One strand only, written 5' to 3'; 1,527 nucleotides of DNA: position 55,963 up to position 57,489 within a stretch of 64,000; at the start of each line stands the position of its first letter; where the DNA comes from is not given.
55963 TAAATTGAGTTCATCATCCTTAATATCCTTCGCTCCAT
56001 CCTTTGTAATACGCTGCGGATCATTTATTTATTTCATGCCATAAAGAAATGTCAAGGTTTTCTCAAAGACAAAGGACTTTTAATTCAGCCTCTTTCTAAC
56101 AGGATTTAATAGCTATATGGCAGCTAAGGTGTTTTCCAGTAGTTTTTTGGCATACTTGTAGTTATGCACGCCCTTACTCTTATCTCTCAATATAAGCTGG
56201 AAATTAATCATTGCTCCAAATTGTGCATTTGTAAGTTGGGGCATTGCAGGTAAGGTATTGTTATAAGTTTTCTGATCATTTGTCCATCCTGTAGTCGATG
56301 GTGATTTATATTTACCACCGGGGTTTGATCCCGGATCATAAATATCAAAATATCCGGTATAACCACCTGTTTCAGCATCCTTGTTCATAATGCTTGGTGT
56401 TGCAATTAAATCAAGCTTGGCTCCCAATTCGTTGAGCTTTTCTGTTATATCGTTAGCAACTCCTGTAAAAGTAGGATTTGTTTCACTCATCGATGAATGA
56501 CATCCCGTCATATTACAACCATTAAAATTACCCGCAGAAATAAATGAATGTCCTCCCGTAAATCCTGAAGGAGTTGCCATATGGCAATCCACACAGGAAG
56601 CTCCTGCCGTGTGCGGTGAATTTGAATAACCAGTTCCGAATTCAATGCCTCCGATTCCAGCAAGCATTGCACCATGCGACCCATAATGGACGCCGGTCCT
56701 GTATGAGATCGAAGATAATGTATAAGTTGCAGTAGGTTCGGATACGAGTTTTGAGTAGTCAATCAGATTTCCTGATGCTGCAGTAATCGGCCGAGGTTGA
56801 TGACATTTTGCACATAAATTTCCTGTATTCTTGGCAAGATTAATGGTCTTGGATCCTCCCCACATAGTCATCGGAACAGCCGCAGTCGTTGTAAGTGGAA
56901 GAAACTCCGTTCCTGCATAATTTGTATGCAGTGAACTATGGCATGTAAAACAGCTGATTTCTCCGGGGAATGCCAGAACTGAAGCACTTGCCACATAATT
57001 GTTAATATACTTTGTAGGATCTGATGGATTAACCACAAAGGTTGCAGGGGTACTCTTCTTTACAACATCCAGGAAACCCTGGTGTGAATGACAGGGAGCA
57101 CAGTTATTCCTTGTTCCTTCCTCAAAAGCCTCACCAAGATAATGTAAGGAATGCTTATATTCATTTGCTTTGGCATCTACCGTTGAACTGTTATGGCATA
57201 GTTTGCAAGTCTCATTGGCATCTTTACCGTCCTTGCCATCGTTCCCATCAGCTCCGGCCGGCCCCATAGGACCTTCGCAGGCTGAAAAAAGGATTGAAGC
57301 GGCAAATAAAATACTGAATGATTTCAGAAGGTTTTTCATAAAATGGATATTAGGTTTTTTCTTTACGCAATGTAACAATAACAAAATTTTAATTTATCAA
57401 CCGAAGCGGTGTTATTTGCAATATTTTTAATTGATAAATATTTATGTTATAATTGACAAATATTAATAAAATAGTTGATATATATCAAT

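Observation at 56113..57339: Lipoprotein multihaem cytochrome with a collagen-like G-X-Y tether directly after the lipid-anchor cysteine and a CX4CH site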

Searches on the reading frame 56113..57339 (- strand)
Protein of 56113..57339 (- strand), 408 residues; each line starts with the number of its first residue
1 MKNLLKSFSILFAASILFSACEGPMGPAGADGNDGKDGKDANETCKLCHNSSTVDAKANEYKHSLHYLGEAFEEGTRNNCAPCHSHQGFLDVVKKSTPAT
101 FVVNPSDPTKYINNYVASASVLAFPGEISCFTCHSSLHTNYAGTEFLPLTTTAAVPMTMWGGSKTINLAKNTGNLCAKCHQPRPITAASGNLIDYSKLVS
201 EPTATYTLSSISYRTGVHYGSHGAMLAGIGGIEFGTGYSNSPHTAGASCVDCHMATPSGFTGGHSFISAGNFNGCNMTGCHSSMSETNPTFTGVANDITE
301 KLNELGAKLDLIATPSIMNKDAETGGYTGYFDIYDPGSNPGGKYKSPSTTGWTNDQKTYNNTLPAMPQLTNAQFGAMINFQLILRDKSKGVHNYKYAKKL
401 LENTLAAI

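Call 3: search_protein_families(library=pfam, proteins=[window:56113-57339:-], max_evalue=0.1)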
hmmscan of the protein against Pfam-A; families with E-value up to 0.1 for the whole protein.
window:56113-57339:- (408 aa): 6 families
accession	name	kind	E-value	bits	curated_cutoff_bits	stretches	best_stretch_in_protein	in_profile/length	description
PF22113.1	Mtrc-MtrF_II-IV_dom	-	2.4e-07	30.9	30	1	40-183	27-166/176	Outer membrane cytochrome MtrC/MtrF-like, domains II/IV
PF03264.19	Cytochrom_NNT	-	9.1e-06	26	24.1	1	41-95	35-83/174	NapC/NirT cytochrome c family, N-terminal region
PF14522.11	Cytochrome_C7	-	1.1e-05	25.6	24.8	0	43-180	14-66/67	Cytochrome c7 and related cytochrome c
PF02335.20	Cytochrom_C552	-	0.056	12.8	24.1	1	125-256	123-254/438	Cytochrome c552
PF14537.11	Cytochrom_c3_2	-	0.065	14.1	25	1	36-86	20-66/79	Cytochrome c3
PF02085.21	Cytochrom_CIII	-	0.099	13.4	22.9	0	37-87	41-85/101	Class III cytochrome C family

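Call 4: search_protein_families(library=ncbifam, proteins=[window:56113-57339:-], max_evalue=0.1)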
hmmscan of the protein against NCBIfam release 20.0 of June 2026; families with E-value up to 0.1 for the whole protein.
window:56113-57339:- (408 aa): 6 families
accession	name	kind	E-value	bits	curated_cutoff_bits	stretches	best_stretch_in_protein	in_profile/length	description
TIGR02161.1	napC_nirT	subfamily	7.1e-05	22.8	310.6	1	40-95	43-93/185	periplasmic nitrate (or nitrite) reductase c-type cytochrome, NapC/NirT family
NF041028.1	decahem_GSU2203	exception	0.00026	20.3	325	1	42-182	36-157/317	GSU2203 family decaheme c-type cytochrome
NF008659.0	PRK11659.1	equivalog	0.0031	17.2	184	0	247-287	47-88/188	cytochrome c nitrite reductase pentaheme subunit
TIGR03153.1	cytochr_NrfH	equivalog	0.013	15.6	134.2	0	237-255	43-61/138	cytochrome c nitrite reductase small subunit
NF007906.0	PRK10617.1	equivalog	0.019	14.8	349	0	33-89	45-96/200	cytochrome c-type protein NapC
TIGR03146.1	cyt_nit_nrfB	equivalog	0.071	13.4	166.6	0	246-287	11-53/145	cytochrome c nitrite reductase pentaheme subunit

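Call 6: find_homologous_proteins(query=window:56113-57339:-)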
Query window:56113-57339:- (408 aa): 998 proteins with E <= 0.001 among 6508 candidates; the best 120 are listed.
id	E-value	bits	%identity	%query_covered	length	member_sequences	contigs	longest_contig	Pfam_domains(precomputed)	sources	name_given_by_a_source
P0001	1.2e-278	942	100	100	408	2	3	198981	PF03264.20,PF14522.12,PF22113.2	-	-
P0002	7.1e-225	765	79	100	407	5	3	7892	PF14522.12,PF22113.2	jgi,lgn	jgi:hypothetical protein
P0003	4.1e-215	732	76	100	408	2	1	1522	PF14522.12,PF22113.2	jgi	jgi:nitrate/TMAO reductase-like tetraheme cytochrome c subunit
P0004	1.6e-214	730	77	100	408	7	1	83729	PF14522.12,PF22113.2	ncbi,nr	ncbi:MAG: hypothetical protein GYA41_11060 [Bacteroidales bacterium]|nr:hypothetical protein [Bacter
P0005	3.9e-196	670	73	100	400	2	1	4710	PF14522.12,PF22113.2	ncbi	-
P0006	8.1e-195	666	70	98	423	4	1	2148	PF22113.2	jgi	jgi:nitrate/TMAO reductase-like tetraheme cytochrome c subunit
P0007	4.3e-192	657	71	100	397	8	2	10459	PF14522.12,PF22113.2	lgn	-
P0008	2.7e-191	654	72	100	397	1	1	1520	PF14522.12,PF22113.2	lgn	-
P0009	2.5e-189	647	70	100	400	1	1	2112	PF14522.12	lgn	-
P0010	5.4e-189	646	70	100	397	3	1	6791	PF14522.12,PF22113.2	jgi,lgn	jgi:hypothetical protein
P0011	2.0e-188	644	71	100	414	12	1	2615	PF14522.12,PF22113.2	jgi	-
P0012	2.5e-188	644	67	100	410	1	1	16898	PF14522.12,PF22113.2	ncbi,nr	ncbi:MAG TPA: hypothetical protein DDW27_19790 [Bacteroidales bacterium]|nr:hypothetical protein [Ba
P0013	2.5e-186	638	70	100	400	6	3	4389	PF14522.12,PF22113.2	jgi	-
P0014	5.6e-185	633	69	100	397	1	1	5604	PF14522.12,PF22113.2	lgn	-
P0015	5.8e-185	633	69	100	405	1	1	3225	PF14522.12,PF22113.2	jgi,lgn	jgi:hypothetical protein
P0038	1.0e-169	583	64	100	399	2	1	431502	PF14522.12,PF22113.2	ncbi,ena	-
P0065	1.2e-151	523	58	99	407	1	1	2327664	-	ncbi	ncbi:MAG: hypothetical protein AB9846_15640 [Tenuifilaceae bacterium]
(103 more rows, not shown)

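Call 10: search_solved_structures(query=window:56113-57339:-, max_evalue=10, show_alignments=2)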
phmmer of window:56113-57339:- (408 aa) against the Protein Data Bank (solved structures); distinct sequences matched with E-value up to 10: 5.
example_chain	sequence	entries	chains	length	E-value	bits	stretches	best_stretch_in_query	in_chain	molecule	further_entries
6i5b_A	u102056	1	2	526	0.00016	23.9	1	216-312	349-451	Uncharacterized protein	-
6v0a_A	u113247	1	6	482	0.13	14.4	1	223-286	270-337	Nitrite reductase (cytochrome; ammonia-forming)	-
2gpy_A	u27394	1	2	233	0.19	13.8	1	304-346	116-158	O-methyltransferase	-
2ozy_A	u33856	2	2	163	0.3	13.2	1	245-286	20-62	Cytochrome c-type protein nrfB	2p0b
4pl6_A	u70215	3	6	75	2.6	10.1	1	53-88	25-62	At1g02740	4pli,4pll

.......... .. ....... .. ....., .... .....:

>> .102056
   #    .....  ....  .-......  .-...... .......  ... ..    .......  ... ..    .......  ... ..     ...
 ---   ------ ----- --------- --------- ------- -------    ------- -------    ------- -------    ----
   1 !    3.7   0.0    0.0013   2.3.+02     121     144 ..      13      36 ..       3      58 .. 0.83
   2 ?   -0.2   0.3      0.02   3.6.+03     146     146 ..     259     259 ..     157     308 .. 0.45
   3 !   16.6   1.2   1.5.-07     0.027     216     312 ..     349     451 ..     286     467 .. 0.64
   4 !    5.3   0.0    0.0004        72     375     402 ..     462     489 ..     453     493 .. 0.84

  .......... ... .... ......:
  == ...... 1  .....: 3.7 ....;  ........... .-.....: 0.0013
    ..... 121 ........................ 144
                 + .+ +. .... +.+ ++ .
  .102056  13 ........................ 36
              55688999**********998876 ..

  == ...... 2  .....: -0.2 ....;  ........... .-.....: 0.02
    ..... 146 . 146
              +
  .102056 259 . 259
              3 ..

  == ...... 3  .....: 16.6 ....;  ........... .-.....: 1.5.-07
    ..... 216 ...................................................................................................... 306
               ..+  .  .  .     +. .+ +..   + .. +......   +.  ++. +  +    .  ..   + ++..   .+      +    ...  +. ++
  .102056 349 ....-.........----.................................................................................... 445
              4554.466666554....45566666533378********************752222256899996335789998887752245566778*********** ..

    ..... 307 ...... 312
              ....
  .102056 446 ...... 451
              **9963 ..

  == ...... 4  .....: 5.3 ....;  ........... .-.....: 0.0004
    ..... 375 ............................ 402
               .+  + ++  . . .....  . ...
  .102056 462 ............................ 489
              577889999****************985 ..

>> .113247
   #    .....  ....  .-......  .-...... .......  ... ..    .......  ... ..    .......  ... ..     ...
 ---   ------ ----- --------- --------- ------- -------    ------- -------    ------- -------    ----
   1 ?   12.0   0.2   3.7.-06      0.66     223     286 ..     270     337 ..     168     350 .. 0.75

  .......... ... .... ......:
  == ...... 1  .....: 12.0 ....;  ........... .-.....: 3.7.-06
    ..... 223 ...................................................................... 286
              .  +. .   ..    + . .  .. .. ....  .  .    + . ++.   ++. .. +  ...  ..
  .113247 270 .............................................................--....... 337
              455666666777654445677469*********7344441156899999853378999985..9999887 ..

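Call 14: find_encoding_contigs(protein=P0065, flank=10000, max_places=2)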
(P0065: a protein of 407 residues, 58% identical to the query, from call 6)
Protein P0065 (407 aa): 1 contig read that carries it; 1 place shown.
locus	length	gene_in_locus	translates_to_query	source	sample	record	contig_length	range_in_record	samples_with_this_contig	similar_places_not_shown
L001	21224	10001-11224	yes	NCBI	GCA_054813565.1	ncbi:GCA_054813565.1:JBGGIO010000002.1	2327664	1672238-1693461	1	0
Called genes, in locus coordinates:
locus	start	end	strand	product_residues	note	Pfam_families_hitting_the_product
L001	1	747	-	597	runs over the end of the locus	PF01257:2Fe-2S_thioredx, PF01512:Complex1_51K, PF10531:SLBB (weak), PF10589:NADH_4Fe-4S, PF00037:Fer4 (weak), PF13237:Fer4_10 (weak), PF14697:Fer4_21 (weak), PF12838:Fer4_7 (weak), +2 more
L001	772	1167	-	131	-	-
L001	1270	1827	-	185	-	PF02518:HATPase_c, PF13589:HATPase_c_3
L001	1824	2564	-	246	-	PF02811:PHP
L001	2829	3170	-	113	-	PF02603:Hpr_kinase_N (faint), PF07085:DRTGG (weak)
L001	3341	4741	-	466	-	PF00037:Fer4 (weak), PF13237:Fer4_10, PF14697:Fer4_21, PF12838:Fer4_7, PF13187:Fer4_9, PF00037:Fer4 (weak), PF02906:Fe_hyd_lg_C, PF04060:FeS, +2 more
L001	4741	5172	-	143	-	PF13581:HATPase_c_2, PF02518:HATPase_c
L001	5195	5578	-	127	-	PF07085:DRTGG (weak)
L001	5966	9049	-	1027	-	PF05140:ResB, PF01578:Cytochrom_C_asm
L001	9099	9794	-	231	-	PF00027:cNMP_binding, PF13545:HTH_Crp_2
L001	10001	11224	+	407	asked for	-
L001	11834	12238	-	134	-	PF00034:Cytochrom_C, PF13442:Cytochrome_CBB3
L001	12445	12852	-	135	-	PF13442:Cytochrome_CBB3, PF00034:Cytochrom_C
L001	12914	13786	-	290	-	-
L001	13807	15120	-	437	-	PF03916:NrfD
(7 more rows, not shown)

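Call 15: find_encoding_contigs(protein=P0038, flank=10000, max_places=2)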
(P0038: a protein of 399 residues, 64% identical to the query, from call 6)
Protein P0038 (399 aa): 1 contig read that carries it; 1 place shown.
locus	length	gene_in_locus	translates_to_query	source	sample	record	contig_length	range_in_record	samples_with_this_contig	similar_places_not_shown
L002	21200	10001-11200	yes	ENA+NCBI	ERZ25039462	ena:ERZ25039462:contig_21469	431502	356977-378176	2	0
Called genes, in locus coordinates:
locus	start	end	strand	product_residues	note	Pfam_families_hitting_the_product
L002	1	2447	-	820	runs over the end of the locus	PF02190:LON_substr_bdg, PF13191:AAA_16 (faint), PF13401:AAA_22 (faint), PF00004:AAA, PF07728:AAA_5, PF22667:Lon_lid, PF05362:Lon_C, PF13541:ChlI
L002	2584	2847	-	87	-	PF01197:Ribosomal_L31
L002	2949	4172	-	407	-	-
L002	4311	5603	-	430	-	PF13440:Polysacc_synt_3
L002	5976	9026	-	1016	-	PF05140:ResB, PF01578:Cytochrom_C_asm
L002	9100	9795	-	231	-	PF00027:cNMP_binding, PF13545:HTH_Crp_2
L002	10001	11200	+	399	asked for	PF14522:Cytochrome_C7 (faint), PF22113:Mtrc-MtrF_II-IV_dom (faint)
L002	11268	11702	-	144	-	PF00034:Cytochrom_C, PF13442:Cytochrome_CBB3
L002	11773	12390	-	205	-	PF01292:Ni_hydr_CYTB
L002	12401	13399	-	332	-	PF09699:Paired_CXXCH_1 (faint), PF22113:Mtrc-MtrF_II-IV_dom (faint), PF14522:Cytochrome_C7 (weak), PF14537:Cytochrom_c3_2 (weak)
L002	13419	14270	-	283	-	PF19089:DUF5777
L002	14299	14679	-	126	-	-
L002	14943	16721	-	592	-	PF02771:Acyl-CoA_dh_N, PF02770:Acyl-CoA_dh_M, PF00441:Acyl-CoA_dh_1, PF22924:ACOX_C_alpha1, PF08028:Acyl-CoA_dh_2, PF21263:Acyl-CoA-dh_C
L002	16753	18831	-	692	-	PF12838:Fer4_7 (faint), PF13534:Fer4_17 (faint), PF12797:Fer4_2 (faint), PF13183:Fer4_8, PF13187:Fer4_9, PF13237:Fer4_10, PF13484:Fer4_16 (weak), PF02754:CCG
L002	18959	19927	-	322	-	PF01012:ETF, PF00766:ETF_alpha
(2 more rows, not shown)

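Call 23: predict_structure(alignment_id=A1)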
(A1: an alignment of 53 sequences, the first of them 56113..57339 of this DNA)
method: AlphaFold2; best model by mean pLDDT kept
length: 408 residues; sequences in the alignment: 53
mean_pLDDT: 76.6   pTM: 0.75
mean pLDDT of the five models: 76.6, 72.6, 65.6, 57.7, 56.8
residues with pLDDT >= 90: 138; 70-90: 132; 50-70: 100; < 50: 38
segments of 3 or more residues with pLDDT < 50: 18-40, 130-136, 260-262, 264-268
pLDDT, mean of each block of 10 residues (from residue 1): 79 63 40 44 55 65 65 75 75 68 70 75 60 49 53 68 73 63 76 87 94 87 85 94 77 61 47 77 88 94 97 94 92 95 95 97 97 96 88 93 95
secondary structure, 60 per line:
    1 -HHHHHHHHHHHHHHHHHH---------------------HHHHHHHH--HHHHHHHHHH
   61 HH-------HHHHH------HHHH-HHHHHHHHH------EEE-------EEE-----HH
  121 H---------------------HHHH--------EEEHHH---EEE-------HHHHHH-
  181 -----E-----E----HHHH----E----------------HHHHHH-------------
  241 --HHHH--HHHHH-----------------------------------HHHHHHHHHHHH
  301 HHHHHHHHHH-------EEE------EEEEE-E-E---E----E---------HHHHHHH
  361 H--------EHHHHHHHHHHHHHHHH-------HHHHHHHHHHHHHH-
elements in order: H2-19 H41-48 H51-62 H70-74 H81-84 H86-94 E101-103 E111-113 H143-146 E155-157 E164-166 H174-179 H197-200 H222-227 H243-246 H249-253 H289-310 E318-320 E327-331 H354-361 H371-386 H394-407

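Call 26: fold_search(model_id=the predicted structure, library=pdb)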
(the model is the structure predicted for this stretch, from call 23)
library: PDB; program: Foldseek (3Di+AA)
matches with E <= 10: 18; with E <= 0.001: 0
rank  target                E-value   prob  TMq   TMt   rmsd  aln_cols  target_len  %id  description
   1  6i5b_B                2.8e-03  1.00  0.39  0.33   7.6       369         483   19  Crystal Structure of Outer Cell Wall Cytochrome OcwA (released 2019-09-25)
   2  6i5b_A                5.1e-03  1.00  0.38  0.32   8.4       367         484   19  Crystal Structure of Outer Cell Wall Cytochrome OcwA (released 2019-09-25)
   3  6qvm_A                4.6e-02  0.84  0.34  0.23  11.0       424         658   15  Undecaheme cytochrome from S-layer of Carboxydothermus ferrireducens (released 2020-03-25)
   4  1oah_A                4.1e-01  0.25  0.21  0.19  13.8       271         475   11  Cytochrome c Nitrite Reductase from Desulfovibrio desulfuricans ATCC 27774: The relevance of the two calcium sites in  (released 2003-05-08)
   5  1oah_B                1.0e+00  0.23  0.27  0.23  12.8       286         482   11  Cytochrome c Nitrite Reductase from Desulfovibrio desulfuricans ATCC 27774: The relevance of the two calcium sites in  (released 2003-05-08)
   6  2j7a_D                1.7e+00  0.09  0.23  0.20  12.5       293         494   13  Crystal structure of cytochrome c nitrite reductase NrfHA complex from Desulfovibrio vulgaris (released 2006-12-06)
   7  2j7a_B                2.7e+00  0.06  0.22  0.19  14.7       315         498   12  Crystal structure of cytochrome c nitrite reductase NrfHA complex from Desulfovibrio vulgaris (released 2006-12-06)
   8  2j7a_H                2.8e+00  0.07  0.21  0.18  14.4       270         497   14  Crystal structure of cytochrome c nitrite reductase NrfHA complex from Desulfovibrio vulgaris (released 2006-12-06)
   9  3mmo_A                2.8e+00  0.06  0.27  0.23  13.0       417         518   12  Structure of the Thioalkalivibrio nitratireducens cytochrome c nitrite reductase in complex with cyanide (released 2010-09-29)
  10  3rkh_A                3.1e+00  0.06  0.30  0.24  12.6       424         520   12  Structure of the Thioalkalivibrio nitratireducens cytochrome c nitrite reductase in a complex with nitrite (full occup (released 2011-06-15)
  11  3ttb_A                4.4e+00  0.04  0.26  0.22  13.7       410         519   11  Structure of the Thioalkalivibrio paradoxus cytochrome c nitrite reductase in complex with sulfite (released 2011-10-05)
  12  4rkm_G                4.6e+00  0.16  0.16  0.10   9.9       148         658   17  Wolinella succinogenes octaheme sulfite reductase MccA, form I (released 2015-02-04)
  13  2j7a_K                5.2e+00  0.05  0.23  0.19  13.7       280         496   12  Crystal structure of cytochrome c nitrite reductase NrfHA complex from Desulfovibrio vulgaris (released 2006-12-06)
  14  4rkm_B                5.4e+00  0.13  0.15  0.10  11.0       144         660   15  Wolinella succinogenes octaheme sulfite reductase MccA, form I (released 2015-02-04)
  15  2vr0_E                6.8e+00  0.04  0.24  0.20  13.5       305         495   13  Crystal structure of cytochrome c nitrite reductase NrfHA complex bound to the HQNO inhibitor (released 2008-06-03)
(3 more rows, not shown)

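Call 39: search_protein_representatives(alignment_id=A1)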
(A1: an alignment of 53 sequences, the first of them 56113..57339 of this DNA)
Query: 53 sequences, 394 profile positions. Proteins with E-value up to 0.001 (for the whole library): 1309; up to 1e-10: 610; up to 1e-30: 181. The best 150 are listed.
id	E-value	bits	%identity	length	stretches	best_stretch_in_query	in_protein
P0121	8.9e-142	489.0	-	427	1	4-394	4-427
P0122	1.4e-125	435.7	-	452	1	5-393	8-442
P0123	2.9e-125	434.7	-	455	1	1-394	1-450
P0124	4.9e-124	430.6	-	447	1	22-394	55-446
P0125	8.3e-102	357.4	-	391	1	1-394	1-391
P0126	2.2e-96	339.5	-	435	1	1-392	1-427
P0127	1.0e-95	337.3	-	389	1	7-394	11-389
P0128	1.7e-90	320.1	-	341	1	5-307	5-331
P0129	5.6e-90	318.5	-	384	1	1-392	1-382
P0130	6.5e-90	318.2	-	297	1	1-194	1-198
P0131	1.1e-89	317.5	-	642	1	23-393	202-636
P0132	7.0e-69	249.0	-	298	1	154-390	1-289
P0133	4.0e-67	243.2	-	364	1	29-393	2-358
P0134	4.1e-67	243.2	-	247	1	1-197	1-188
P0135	1.4e-66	241.4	-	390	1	8-392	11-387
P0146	3.5e-51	190.7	-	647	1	25-394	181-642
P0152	1.4e-48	182.1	-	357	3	122-310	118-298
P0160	3.7e-46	174.2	-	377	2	8-312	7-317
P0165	5.7e-45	170.3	-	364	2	1-308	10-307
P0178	4.1e-42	160.9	-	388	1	10-394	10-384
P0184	6.4e-41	156.9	-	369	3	120-310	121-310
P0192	2.5e-40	155.0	-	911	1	21-391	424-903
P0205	3.5e-38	147.9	-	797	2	1-310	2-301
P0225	3.5e-36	141.3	-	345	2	7-309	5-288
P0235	2.6e-35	138.5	-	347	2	20-304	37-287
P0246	2.0e-34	135.5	-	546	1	32-392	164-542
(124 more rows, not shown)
